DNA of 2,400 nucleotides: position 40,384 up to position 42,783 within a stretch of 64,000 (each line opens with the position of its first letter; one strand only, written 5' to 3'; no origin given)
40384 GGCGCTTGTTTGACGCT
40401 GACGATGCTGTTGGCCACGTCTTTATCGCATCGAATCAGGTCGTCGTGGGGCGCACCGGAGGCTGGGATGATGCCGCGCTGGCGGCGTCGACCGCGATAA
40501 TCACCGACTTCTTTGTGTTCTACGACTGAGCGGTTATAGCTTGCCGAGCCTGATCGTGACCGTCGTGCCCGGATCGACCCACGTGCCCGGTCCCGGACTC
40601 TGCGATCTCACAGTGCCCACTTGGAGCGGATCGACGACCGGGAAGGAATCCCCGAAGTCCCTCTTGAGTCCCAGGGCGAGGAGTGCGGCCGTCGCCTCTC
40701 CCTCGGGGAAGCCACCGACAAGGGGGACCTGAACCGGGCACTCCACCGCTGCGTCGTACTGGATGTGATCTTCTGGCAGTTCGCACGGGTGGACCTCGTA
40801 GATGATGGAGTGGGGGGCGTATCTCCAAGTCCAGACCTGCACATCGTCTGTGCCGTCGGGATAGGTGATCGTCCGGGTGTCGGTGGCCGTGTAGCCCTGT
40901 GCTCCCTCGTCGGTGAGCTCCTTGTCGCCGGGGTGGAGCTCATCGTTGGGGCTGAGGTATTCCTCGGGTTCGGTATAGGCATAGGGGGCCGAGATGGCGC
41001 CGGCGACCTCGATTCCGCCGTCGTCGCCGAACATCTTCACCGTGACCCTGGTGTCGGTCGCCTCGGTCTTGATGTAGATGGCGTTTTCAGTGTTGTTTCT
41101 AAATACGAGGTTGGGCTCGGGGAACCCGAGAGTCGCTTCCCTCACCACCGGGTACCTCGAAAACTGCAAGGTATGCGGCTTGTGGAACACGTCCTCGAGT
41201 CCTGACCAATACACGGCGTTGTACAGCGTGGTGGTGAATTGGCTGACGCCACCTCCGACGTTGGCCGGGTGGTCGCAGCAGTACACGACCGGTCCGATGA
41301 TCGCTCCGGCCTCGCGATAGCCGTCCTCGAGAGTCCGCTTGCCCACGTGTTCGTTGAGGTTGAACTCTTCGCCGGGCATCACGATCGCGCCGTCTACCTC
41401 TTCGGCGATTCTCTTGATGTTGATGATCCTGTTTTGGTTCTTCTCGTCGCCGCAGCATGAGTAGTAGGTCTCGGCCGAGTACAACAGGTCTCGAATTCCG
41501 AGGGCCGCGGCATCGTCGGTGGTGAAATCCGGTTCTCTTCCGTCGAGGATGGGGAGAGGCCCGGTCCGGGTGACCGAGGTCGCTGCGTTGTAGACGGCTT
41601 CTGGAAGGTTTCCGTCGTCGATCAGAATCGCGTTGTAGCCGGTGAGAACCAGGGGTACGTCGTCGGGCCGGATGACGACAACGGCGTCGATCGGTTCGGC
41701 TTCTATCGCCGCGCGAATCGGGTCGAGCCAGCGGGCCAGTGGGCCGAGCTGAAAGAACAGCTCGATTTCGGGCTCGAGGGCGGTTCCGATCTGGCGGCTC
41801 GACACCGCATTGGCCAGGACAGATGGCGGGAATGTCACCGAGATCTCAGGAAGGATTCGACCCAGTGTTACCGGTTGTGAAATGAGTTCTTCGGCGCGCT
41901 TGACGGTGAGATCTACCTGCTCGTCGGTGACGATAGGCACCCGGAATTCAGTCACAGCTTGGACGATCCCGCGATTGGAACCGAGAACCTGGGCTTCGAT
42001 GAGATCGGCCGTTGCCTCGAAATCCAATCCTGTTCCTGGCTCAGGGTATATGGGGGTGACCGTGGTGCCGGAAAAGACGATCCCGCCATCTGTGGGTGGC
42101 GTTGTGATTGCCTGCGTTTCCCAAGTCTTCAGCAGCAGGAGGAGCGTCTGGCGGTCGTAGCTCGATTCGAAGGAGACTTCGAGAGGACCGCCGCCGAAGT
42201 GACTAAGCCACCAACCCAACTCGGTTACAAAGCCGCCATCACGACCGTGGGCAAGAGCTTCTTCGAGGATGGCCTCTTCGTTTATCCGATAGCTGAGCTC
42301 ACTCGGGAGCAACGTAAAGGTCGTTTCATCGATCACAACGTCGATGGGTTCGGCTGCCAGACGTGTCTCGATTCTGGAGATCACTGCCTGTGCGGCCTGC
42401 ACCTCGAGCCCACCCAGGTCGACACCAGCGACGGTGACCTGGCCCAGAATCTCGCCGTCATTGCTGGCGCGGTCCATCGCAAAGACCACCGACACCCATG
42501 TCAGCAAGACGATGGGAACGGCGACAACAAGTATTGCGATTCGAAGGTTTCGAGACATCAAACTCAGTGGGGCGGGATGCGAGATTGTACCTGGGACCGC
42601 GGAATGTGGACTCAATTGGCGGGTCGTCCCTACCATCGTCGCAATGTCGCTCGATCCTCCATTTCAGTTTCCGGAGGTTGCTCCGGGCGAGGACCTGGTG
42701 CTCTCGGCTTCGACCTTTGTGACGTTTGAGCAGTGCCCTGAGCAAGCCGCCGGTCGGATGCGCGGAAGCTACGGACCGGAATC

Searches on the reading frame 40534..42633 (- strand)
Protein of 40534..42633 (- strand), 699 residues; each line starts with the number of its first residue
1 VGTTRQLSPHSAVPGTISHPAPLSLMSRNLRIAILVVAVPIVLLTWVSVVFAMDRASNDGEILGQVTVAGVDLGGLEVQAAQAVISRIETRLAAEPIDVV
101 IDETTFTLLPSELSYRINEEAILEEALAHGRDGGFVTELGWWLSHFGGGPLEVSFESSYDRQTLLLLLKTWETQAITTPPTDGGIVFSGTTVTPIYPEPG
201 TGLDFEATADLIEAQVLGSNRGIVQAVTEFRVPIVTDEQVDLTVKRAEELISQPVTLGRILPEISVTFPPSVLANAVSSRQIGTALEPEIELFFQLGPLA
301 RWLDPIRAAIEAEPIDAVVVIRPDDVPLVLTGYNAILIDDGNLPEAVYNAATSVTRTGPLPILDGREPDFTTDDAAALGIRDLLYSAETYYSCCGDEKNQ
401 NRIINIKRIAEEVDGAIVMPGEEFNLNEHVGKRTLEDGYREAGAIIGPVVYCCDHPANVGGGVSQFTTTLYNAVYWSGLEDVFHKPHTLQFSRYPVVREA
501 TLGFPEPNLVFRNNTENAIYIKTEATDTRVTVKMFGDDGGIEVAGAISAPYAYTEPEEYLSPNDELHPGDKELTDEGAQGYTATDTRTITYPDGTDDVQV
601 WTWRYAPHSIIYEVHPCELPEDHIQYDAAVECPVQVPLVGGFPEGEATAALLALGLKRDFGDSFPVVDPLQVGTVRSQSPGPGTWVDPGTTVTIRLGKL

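Call 11: search_protein_families(library=pfam, proteins=[window:40534-42633:-], max_evalue=0.00001)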
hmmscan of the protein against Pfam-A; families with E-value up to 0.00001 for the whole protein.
window:40534-42633:- (699 aa): 3 families
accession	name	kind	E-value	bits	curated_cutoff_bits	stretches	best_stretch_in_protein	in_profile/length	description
PF04294.18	VanW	-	3.8e-36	123.9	27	1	401-534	1-129/130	VanW like protein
PF12229.13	PG_binding_4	-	9e-12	45.6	22.1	1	107-221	2-114/117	Putative peptidoglycan binding domain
PF03793.24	PASTA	-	4e-09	36.7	23.2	1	634-698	1-64/64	PASTA domain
